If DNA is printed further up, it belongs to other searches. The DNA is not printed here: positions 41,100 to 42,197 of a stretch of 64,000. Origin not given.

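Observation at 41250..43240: Split NadE-like arrangement: PP-loop sugar amidotransferase coupled to a nitrilase-superfamily hydrolase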

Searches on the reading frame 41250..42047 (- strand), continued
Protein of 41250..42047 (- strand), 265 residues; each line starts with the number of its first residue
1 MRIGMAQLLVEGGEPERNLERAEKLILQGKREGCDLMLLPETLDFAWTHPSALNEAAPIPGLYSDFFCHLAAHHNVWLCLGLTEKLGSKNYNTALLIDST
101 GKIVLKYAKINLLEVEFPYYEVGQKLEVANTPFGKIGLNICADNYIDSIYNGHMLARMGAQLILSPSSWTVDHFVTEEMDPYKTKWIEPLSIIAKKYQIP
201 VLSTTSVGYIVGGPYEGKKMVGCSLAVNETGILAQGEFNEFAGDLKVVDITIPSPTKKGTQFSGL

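Call 34: search_protein_families(library=ncbifam, proteins=[P0249, P0305, P0374, P0387, P0281, P0390, P0382, P0296, P0357, P0379], max_evalue=0.00001)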
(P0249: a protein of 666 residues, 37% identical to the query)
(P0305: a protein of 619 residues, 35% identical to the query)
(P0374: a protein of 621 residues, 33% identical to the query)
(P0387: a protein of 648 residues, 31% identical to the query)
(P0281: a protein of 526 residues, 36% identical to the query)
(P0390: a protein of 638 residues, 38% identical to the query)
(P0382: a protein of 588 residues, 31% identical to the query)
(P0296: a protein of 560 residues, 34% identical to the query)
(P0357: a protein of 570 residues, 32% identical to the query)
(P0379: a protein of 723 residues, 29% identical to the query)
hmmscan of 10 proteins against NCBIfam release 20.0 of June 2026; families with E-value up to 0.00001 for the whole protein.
P0249 (666 aa): 9 families
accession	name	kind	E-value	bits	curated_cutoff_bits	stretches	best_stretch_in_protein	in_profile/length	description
NF040852.1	nitrile_Arch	equivalog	5.5e-24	84.7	500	1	394-567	1-176/262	nitrilase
TIGR03381.1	agmatine_aguB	equivalog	3.4e-20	72.5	410.25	1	394-657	1-265/279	N-carbamoylputrescine amidase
TIGR04048.1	nitrile_sll0784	equivalog_domain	2.3e-14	53.1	502.6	1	394-538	3-162/301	Nit6803 family nitrilase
NF033621.1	de_GSH_amidase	exception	5e-12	45.7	355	1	396-629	2-222/260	deaminated glutathione amidase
NF010588.0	PRK13981.1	equivalog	6e-12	44.7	479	1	394-562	5-175/546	NAD+ synthase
NF009803.0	PRK13287.1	equivalog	2.4e-11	43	406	1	392-567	12-195/333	formamidase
NF007757.0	PRK10438.1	equivalog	1.3e-07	31.1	249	1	392-629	2-218/256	amidohydrolase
TIGR00546.1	lnt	equivalog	7.4e-07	28.7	132.9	1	390-505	156-272/395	apolipoprotein N-acyltransferase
NF009802.0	PRK13286.1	equivalog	2.7e-06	26.6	427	1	424-571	49-200/345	aliphatic amidase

P0305 (619 aa): 8 families
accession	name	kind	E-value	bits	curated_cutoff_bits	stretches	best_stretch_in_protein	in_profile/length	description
NF010588.0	PRK13981.1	equivalog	2.1e-18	66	479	1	370-617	3-245/546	NAD+ synthase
TIGR03381.1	agmatine_aguB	equivalog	4.3e-17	62.4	410.25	1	372-618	1-255/279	N-carbamoylputrescine amidase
TIGR04048.1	nitrile_sll0784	equivalog_domain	1.8e-15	56.7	502.6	1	370-516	1-162/301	Nit6803 family nitrilase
NF040852.1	nitrile_Arch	equivalog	4.6e-13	48.9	500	1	373-617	2-236/262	nitrilase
NF043013.1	DeGluthAmidYersProt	equivalog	4.6e-11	42.4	500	1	370-539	2-183/278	deaminated glutathione amidase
NF009803.0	PRK13287.1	equivalog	3.6e-10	39.1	406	1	392-520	38-172/333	formamidase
NF009802.0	PRK13286.1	equivalog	4.5e-08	32.4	427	1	405-535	52-188/345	aliphatic amidase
TIGR00546.1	lnt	equivalog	8.6e-07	28.5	132.9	0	389-482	183-272/395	apolipoprotein N-acyltransferase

P0374 (621 aa): 5 families
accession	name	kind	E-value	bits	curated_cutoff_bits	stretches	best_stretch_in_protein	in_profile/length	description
NF008359.0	PRK11148.1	equivalog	2.4e-19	69.9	225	1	71-310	11-252/275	3',5'-cyclic-AMP phosphodiesterase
NF050112.1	PhdiestSpdARhizob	equivalog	2.4e-13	50.3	400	1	77-266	2-199/264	2', 3'cyclic nucleotide phosphodiesterase SpdA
TIGR04048.1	nitrile_sll0784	equivalog_domain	5.4e-12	45.3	502.6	1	366-513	3-163/301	Nit6803 family nitrilase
NF040852.1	nitrile_Arch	equivalog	4.4e-10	39.1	500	1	368-514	3-151/262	nitrilase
TIGR03381.1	agmatine_aguB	equivalog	3.7e-08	33.1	410.25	1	367-597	2-238/279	N-carbamoylputrescine amidase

P0387 (648 aa): 12 families
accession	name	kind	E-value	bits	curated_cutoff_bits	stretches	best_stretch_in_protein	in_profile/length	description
TIGR04048.1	nitrile_sll0784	equivalog_domain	9.3e-15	54.4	502.6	1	399-545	3-162/301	Nit6803 family nitrilase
NF010588.0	PRK13981.1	equivalog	4.1e-12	45.3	479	1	399-629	5-228/546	NAD+ synthase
TIGR00225.1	prc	subfamily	8.2e-12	44.8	218.6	1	141-359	105-320/335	C-terminal processing peptidase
NF008388.1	PRK11186.1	exception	5.2e-11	41.6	825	1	215-313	386-477/663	carboxy terminal-processing peptidase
TIGR03900.1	prc_long_Delta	hypoth_equivalog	1.1e-09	36.8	660.95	1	140-312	193-360/973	MXAN_5808 family serine peptidase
NF040852.1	nitrile_Arch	equivalog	2.1e-09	36.9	500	1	399-572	1-176/262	nitrilase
NF045591.1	Cterm_S41_CtpZ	exception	3.1e-09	36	525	1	136-349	162-370/403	carboxyl-terminal processing protease CtpZ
TIGR03381.1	agmatine_aguB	equivalog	3.1e-08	33.3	410.25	1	399-630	1-238/279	N-carbamoylputrescine amidase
NF052377.1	lmo1851_S41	exception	2.6e-07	29.7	725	1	145-326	165-339/468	lmo1851 family serine protease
NF043013.1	DeGluthAmidYersProt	equivalog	4.2e-07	29.4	500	1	430-630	33-236/278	deaminated glutathione amidase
NF051464.1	tail_spec_CT441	exception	9.2e-07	27.9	700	1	209-309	380-476/645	tail-specific protease Tsp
NF045588.1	Cterm_S41_CtpA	exception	9.6e-06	24.7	625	0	132-313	158-335/401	carboxyl-terminal processing protease CtpA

P0281 (526 aa): 9 families
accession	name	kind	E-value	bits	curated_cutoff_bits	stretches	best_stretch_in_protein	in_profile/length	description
TIGR00096.1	TIGR00096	equivalog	6.2e-66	222.6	167.9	1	18-234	2-220/275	16S rRNA (cytidine(1402)-2'-O)-methyltransferase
NF011570.0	PRK14994.1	equivalog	7.1e-58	196.1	502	1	14-214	10-210/287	16S rRNA (cytidine(1402)-2'-O)-methyltransferase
NF040852.1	nitrile_Arch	equivalog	5.9e-30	104.3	500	1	271-522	2-236/262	nitrilase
TIGR03381.1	agmatine_aguB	equivalog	9.5e-18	64.5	410.25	1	272-508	3-242/279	N-carbamoylputrescine amidase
TIGR04048.1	nitrile_sll0784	equivalog_domain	1.4e-12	47.2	502.6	1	313-417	60-165/301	Nit6803 family nitrilase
NF010588.0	PRK13981.1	equivalog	4.4e-10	38.6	479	1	270-438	5-175/546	NAD+ synthase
NF033621.1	de_GSH_amidase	exception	1.3e-09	37.8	355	1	272-501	2-218/260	deaminated glutathione amidase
NF043013.1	DeGluthAmidYersProt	equivalog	1.6e-09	37.3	500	1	285-442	18-186/278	deaminated glutathione amidase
NF009803.0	PRK13287.1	equivalog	3.1e-07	29.5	406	1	301-441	51-193/333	formamidase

P0390 (638 aa): 10 families
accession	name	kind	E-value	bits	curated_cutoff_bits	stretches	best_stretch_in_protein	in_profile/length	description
NF040852.1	nitrile_Arch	equivalog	7.5e-32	110.5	500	1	210-396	3-196/262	nitrilase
TIGR03381.1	agmatine_aguB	equivalog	2.9e-25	89.2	410.25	1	209-378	2-180/279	N-carbamoylputrescine amidase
NF033621.1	de_GSH_amidase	exception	9.4e-17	61.2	355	1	223-434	14-238/260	deaminated glutathione amidase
TIGR02604.1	Piru_Ver_Nterm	subfamily_domain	4.8e-16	59.1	122.2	1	530-609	1-71/367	PVC-type heme-binding CxxCH protein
NF009802.0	PRK13286.1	equivalog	1e-15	57.5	427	1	239-420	50-246/345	aliphatic amidase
NF009803.0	PRK13287.1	equivalog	1.8e-15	56.5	406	1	235-369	47-185/333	formamidase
TIGR04048.1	nitrile_sll0784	equivalog_domain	1e-14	54.2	502.6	1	207-359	2-168/301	Nit6803 family nitrilase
TIGR00546.1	lnt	equivalog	3.8e-13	49.4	132.9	1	214-319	168-273/395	apolipoprotein N-acyltransferase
NF043013.1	DeGluthAmidYersProt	equivalog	1.1e-12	47.7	500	1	240-397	34-212/278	deaminated glutathione amidase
NF010588.0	PRK13981.1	equivalog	4.8e-08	31.9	479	1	223-371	20-172/546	NAD+ synthase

P0382 (588 aa): 11 families
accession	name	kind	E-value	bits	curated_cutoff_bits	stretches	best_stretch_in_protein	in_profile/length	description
NF040852.1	nitrile_Arch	equivalog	1.4e-88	296.4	500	2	4-258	2-260/262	nitrilase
TIGR03381.1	agmatine_aguB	equivalog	8.9e-53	179.4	410.25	2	4-260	2-278/279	N-carbamoylputrescine amidase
NF009803.0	PRK13287.1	equivalog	1.2e-39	136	406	2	15-241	32-261/333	formamidase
NF033621.1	de_GSH_amidase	exception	9.7e-32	110.3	355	2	293-454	2-170/260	deaminated glutathione amidase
NF009802.0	PRK13286.1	equivalog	1.4e-30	106.4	427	2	3-248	20-269/345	aliphatic amidase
NF010588.0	PRK13981.1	equivalog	6.3e-28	97.5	479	2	2-240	4-247/546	NAD+ synthase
TIGR00546.1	lnt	equivalog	7.3e-27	94.6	132.9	2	132-202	307-384/395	apolipoprotein N-acyltransferase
TIGR04048.1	nitrile_sll0784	equivalog_domain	4.3e-26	91.6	502.6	2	4-169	4-180/301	Nit6803 family nitrilase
NF007757.0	PRK10438.1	equivalog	4e-19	68.8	249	1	34-227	33-221/256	amidohydrolase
NF043013.1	DeGluthAmidYersProt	equivalog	5.5e-18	65.1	500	1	297-454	8-181/278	deaminated glutathione amidase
NF002730.0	PRK02628.1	equivalog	4.9e-11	41.5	473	0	294-403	16-126/677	NAD(+) synthase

P0296 (560 aa): 10 families
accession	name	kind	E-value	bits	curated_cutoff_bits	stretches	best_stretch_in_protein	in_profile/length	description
NF040852.1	nitrile_Arch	equivalog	4e-67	226.1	500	2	16-264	14-260/262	nitrilase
TIGR03381.1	agmatine_aguB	equivalog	2.7e-55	187.7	410.25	2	291-456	1-175/279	N-carbamoylputrescine amidase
NF009803.0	PRK13287.1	equivalog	9.4e-31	106.8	406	2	30-256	47-276/333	formamidase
NF033621.1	de_GSH_amidase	exception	1.9e-30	106.1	355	2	7-231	3-228/260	deaminated glutathione amidase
NF009802.0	PRK13286.1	equivalog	8.8e-25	87.4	427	1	31-244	47-263/345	aliphatic amidase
TIGR04048.1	nitrile_sll0784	equivalog_domain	1.5e-23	83.3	502.6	2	14-160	14-171/301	Nit6803 family nitrilase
TIGR00546.1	lnt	equivalog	2.5e-23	82.9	132.9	1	13-118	176-273/395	apolipoprotein N-acyltransferase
NF010588.0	PRK13981.1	equivalog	1.2e-20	73.4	479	2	7-236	10-241/546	NAD+ synthase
NF043013.1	DeGluthAmidYersProt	equivalog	7.5e-16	58.1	500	2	1-229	1-241/278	deaminated glutathione amidase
NF007757.0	PRK10438.1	equivalog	2.6e-10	40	249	0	16-230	17-223/256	amidohydrolase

P0357 (570 aa): 11 families
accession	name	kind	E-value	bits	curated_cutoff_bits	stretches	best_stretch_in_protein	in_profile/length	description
NF040852.1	nitrile_Arch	equivalog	4.5e-111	370.2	500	2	21-281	1-261/262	nitrilase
TIGR03381.1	agmatine_aguB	equivalog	8.8e-64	215.5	410.25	2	21-283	1-279/279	N-carbamoylputrescine amidase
NF033621.1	de_GSH_amidase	exception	5.9e-50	170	355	2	22-262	1-242/260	deaminated glutathione amidase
NF009803.0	PRK13287.1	equivalog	2.7e-45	154.6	406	2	23-273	16-277/333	formamidase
NF009802.0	PRK13286.1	equivalog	5.8e-42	143.8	427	2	32-272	28-277/345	aliphatic amidase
TIGR04048.1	nitrile_sll0784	equivalog_domain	1.3e-34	119.6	502.6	2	21-181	3-172/301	Nit6803 family nitrilase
NF043013.1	DeGluthAmidYersProt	equivalog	4.8e-33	114.5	500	2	20-251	3-246/278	deaminated glutathione amidase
NF010588.0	PRK13981.1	equivalog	1.3e-25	89.9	479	2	19-283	3-272/546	NAD+ synthase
TIGR00546.1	lnt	equivalog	3.3e-25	89.1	132.9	2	21-135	160-272/395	apolipoprotein N-acyltransferase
NF007757.0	PRK10438.1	equivalog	2.6e-24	85.8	249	2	21-253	4-230/256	amidohydrolase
NF002730.0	PRK02628.1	equivalog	1.1e-08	33.7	473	0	20-86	12-78/677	NAD(+) synthase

P0379 (723 aa): 10 families
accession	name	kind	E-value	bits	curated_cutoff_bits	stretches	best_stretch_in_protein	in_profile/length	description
NF040852.1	nitrile_Arch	equivalog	3.1e-46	157.6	500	2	46-226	4-180/262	nitrilase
TIGR03381.1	agmatine_aguB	equivalog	7e-29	101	410.25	2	46-291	4-235/279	N-carbamoylputrescine amidase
NF010588.0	PRK13981.1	equivalog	2.6e-27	95.4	479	2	355-584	3-224/546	NAD+ synthase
NF009803.0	PRK13287.1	equivalog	3e-23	82.1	406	2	61-270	36-232/333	formamidase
NF009802.0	PRK13286.1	equivalog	1.1e-20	73.9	427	2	56-274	33-237/345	aliphatic amidase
TIGR04048.1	nitrile_sll0784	equivalog_domain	1.4e-20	73.5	502.6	2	357-465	3-119/301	Nit6803 family nitrilase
TIGR00546.1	lnt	equivalog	1.8e-19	70.2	132.9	1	56-163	179-272/395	apolipoprotein N-acyltransferase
NF033621.1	de_GSH_amidase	exception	7.2e-18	64.9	355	2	57-223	13-177/260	deaminated glutathione amidase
NF002730.0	PRK02628.1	equivalog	2.1e-13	49.3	473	1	365-460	21-112/677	NAD(+) synthase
NF043013.1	DeGluthAmidYersProt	equivalog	6.7e-07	28.7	500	0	59-256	19-212/278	deaminated glutathione amidase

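Call 54: predict_structure(alignment_id=A1)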
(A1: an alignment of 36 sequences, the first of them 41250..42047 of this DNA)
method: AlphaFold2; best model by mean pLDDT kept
length: 265 residues; sequences in the alignment: 36
mean_pLDDT: 93.4   pTM: 0.92
mean pLDDT of the five models: 93.4, 92.7, 91.8, 91.5, 91.0
residues with pLDDT >= 90: 209; 70-90: 53; 50-70: 3; < 50: 0
segments of 3 or more residues with pLDDT < 50: none
pLDDT, mean of each block of 10 residues (from residue 1): 97 96 98 98 93 96 98 99 97 98 98 93 96 96 84 93 94 84 87 94 94 90 95 92 93 83 70
secondary structure, 60 per line:
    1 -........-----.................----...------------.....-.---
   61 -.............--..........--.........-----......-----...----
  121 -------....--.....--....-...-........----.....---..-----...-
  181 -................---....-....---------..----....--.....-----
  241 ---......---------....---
elements in order: E2-9 H15-31 E36-38 H51-55 H62-74 E77-86 E89-97 E103-108 E128-131 E134-138 H141-144 H150-157 E162-166 H182-197 E201-204 E206-209 E225-228 E231-235 E244-249 H259-262

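Call 58: fold_search(model_id=the predicted structure, library=pdb)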
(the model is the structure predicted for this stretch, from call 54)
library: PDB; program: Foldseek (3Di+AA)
matches with E <= 10: 1067; with E <= 0.001: 202
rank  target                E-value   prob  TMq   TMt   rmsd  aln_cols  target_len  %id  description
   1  3ivz_A                4.3e-21  1.00  0.83  0.84   1.7       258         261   25  Crystal structure of hyperthermophilic nitrilase (released 2010-09-22)
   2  2w1v_A                2.8e-20  1.00  0.81  0.78   3.8       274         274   21  Crystal structure of mouse nitrilase-2 at 1.4A resolution (released 2008-12-16)
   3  5h8k_C                2.8e-20  1.00  0.80  0.71   2.9       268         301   18  Crystal structure of Medicago truncatula N-carbamoylputrescine amidohydrolase (MtCPA) C158S mutant (released 2016-04-20)
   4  5h8i_I                4.3e-20  1.00  0.81  0.74   2.5       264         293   18  Crystal structure of Medicago truncatula N-carbamoylputrescine amidohydrolase (MtCPA) in complex with N-(dihydroxymeth (released 2016-04-20)
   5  5h8k_P                4.5e-20  1.00  0.80  0.74   2.7       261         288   17  Crystal structure of Medicago truncatula N-carbamoylputrescine amidohydrolase (MtCPA) C158S mutant (released 2016-04-20)
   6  5h8i_A                4.8e-20  1.00  0.81  0.73   2.7       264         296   18  Crystal structure of Medicago truncatula N-carbamoylputrescine amidohydrolase (MtCPA) in complex with N-(dihydroxymeth (released 2016-04-20)
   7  5h8l_A                4.8e-20  1.00  0.81  0.73   2.9       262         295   19  Crystal structure of Medicago truncatula N-carbamoylputrescine amidohydrolase (MtCPA) C158S mutant in complex with put (released 2016-04-20)
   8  5h8i_C                4.8e-20  1.00  0.80  0.71   2.8       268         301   18  Crystal structure of Medicago truncatula N-carbamoylputrescine amidohydrolase (MtCPA) in complex with N-(dihydroxymeth (released 2016-04-20)
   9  5h8k_B                4.8e-20  1.00  0.80  0.72   3.0       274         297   17  Crystal structure of Medicago truncatula N-carbamoylputrescine amidohydrolase (MtCPA) C158S mutant (released 2016-04-20)
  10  6ypa_A                5.1e-20  1.00  0.83  0.83   1.7       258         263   26  The C146A variant of an amidase from Pyrococcus horikoshii with bound glutaramide (released 2020-06-03)
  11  5h8i_P                5.4e-20  1.00  0.82  0.75   2.6       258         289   17  Crystal structure of Medicago truncatula N-carbamoylputrescine amidohydrolase (MtCPA) in complex with N-(dihydroxymeth (released 2016-04-20)
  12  1j31_A                6.1e-20  1.00  0.81  0.82   2.3       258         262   26  Crystal Structure of Hypothetical Protein PH0642 from Pyrococcus horikoshii (released 2004-03-09)
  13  5h8j_P                6.1e-20  1.00  0.79  0.75   2.5       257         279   17  Crystal structure of Medicago truncatula N-carbamoylputrescine amidohydrolase (MtCPA) in complex with cadaverine (released 2016-04-20)
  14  5h8l_I                6.1e-20  1.00  0.80  0.73   2.8       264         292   18  Crystal structure of Medicago truncatula N-carbamoylputrescine amidohydrolase (MtCPA) C158S mutant in complex with put (released 2016-04-20)
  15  5h8k_A                6.9e-20  1.00  0.81  0.73   2.6       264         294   18  Crystal structure of Medicago truncatula N-carbamoylputrescine amidohydrolase (MtCPA) C158S mutant (released 2016-04-20)
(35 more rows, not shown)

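Call 60: search_protein_families(library=pfam, proteins=[L127:5278-5919:+, L126:4983-5639:+, L098:466-1539:+, L127:2512-3495:+, L098:9638-10852:+, L126:8987-10525:+, L127:8713-9963:+, L098:2897-3877:+, L127:3521-4468:+, L127:4483-5262:+], max_evalue=0.001)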
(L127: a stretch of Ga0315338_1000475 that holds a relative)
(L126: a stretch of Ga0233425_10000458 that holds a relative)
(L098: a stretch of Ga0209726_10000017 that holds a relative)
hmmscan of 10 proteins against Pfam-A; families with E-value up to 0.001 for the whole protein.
L127:5278-5919:+ (213 aa): 4 families
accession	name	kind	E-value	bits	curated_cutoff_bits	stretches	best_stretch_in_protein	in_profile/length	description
PF00132.30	Hexapep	-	4.4e-23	80.4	27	3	18-51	1-34/36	Bacterial transferase hexapeptide (six repeats)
PF25084.1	LbH_EIF2B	-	1e-13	51.7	54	1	1-89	4-95/105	EIF2B subunit epsilon LbH domain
PF14602.12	Hexapep_2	-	4.7e-10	39.4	27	0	37-69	2-32/34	Hexapeptide repeat of succinyl-transferase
PF25087.1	GMPPB_C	-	0.00067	19.8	39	0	7-52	23-66/110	GMPPB C-terminal domain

L126:4983-5639:+ (218 aa): 2 families
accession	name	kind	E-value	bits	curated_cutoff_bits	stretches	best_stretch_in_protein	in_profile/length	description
PF00132.30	Hexapep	-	5.8e-19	67.4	27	2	126-161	1-36/36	Bacterial transferase hexapeptide (six repeats)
PF25084.1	LbH_EIF2B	-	5.7e-07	29.9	54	1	99-142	12-54/105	EIF2B subunit epsilon LbH domain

L098:466-1539:+ (357 aa): 4 families
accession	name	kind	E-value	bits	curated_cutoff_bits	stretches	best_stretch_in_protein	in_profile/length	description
PF01408.29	GFO_IDH_MocA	-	9.8e-30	104.2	24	1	26-145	1-120/120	Oxidoreductase family, NAD-binding Rossmann fold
PF22725.1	GFO_IDH_MocA_C3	-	7.6e-15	55.5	27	1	154-262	2-122/124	GFO/IDH/MocA C-terminal domain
PF02894.22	GFO_IDH_MocA_C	-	1.8e-09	38.1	22.9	1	159-352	3-214/218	Oxidoreductase family, C-terminal alpha/beta domain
PF03447.22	NAD_binding_3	-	8.2e-05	23.7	24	1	32-141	1-113/116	Homoserine dehydrogenase, NAD binding domain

L127:2512-3495:+ (327 aa): 4 families
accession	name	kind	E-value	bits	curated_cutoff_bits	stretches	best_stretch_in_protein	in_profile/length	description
PF01408.29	GFO_IDH_MocA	-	3.4e-30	105.6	24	1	7-123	2-119/120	Oxidoreductase family, NAD-binding Rossmann fold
PF22725.1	GFO_IDH_MocA_C3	-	2.9e-24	85.9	27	1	133-251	2-123/124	GFO/IDH/MocA C-terminal domain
PF02894.22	GFO_IDH_MocA_C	-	1.5e-23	84.2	22.9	1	136-327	1-218/218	Oxidoreductase family, C-terminal alpha/beta domain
PF03447.22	NAD_binding_3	-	0.00014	23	24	1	12-120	1-113/116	Homoserine dehydrogenase, NAD binding domain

L098:9638-10852:+ (404 aa): 0 families

L126:8987-10525:+ (512 aa): 0 families

L127:8713-9963:+ (416 aa): 1 family
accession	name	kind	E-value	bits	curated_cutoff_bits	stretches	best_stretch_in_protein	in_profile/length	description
PF09594.16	GT87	-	5.4e-33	115.1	25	1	77-319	1-235/237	Glycosyltransferase family 87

L098:2897-3877:+ (326 aa): 1 family
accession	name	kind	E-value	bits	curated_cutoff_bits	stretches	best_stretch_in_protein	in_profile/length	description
PF00583.31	Acetyltransf_1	-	0.0003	21.5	20.7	1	211-312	17-115/116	Acetyltransferase (GNAT) family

L127:3521-4468:+ (315 aa): 3 families
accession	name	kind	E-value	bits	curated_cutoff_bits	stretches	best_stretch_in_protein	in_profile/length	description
PF01522.26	Polysacc_deac_1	-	1.5e-17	64.2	23.1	1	35-137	22-121/124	Polysaccharide deacetylase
PF10096.14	DUF2334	-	3.5e-08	33.7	26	1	56-144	48-149/203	Uncharacterized protein conserved in bacteria (DUF2334)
PF03065.20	Glyco_hydro_57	-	5.5e-05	23.1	21.2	1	39-139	62-168/291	Glycosyl hydrolase family 57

L127:4483-5262:+ (259 aa): 1 family
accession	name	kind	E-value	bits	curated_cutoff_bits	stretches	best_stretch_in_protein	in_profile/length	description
PF00551.24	Formyl_trans_N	-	1.6e-14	54.5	26.1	1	109-215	68-176/181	Formyl transferase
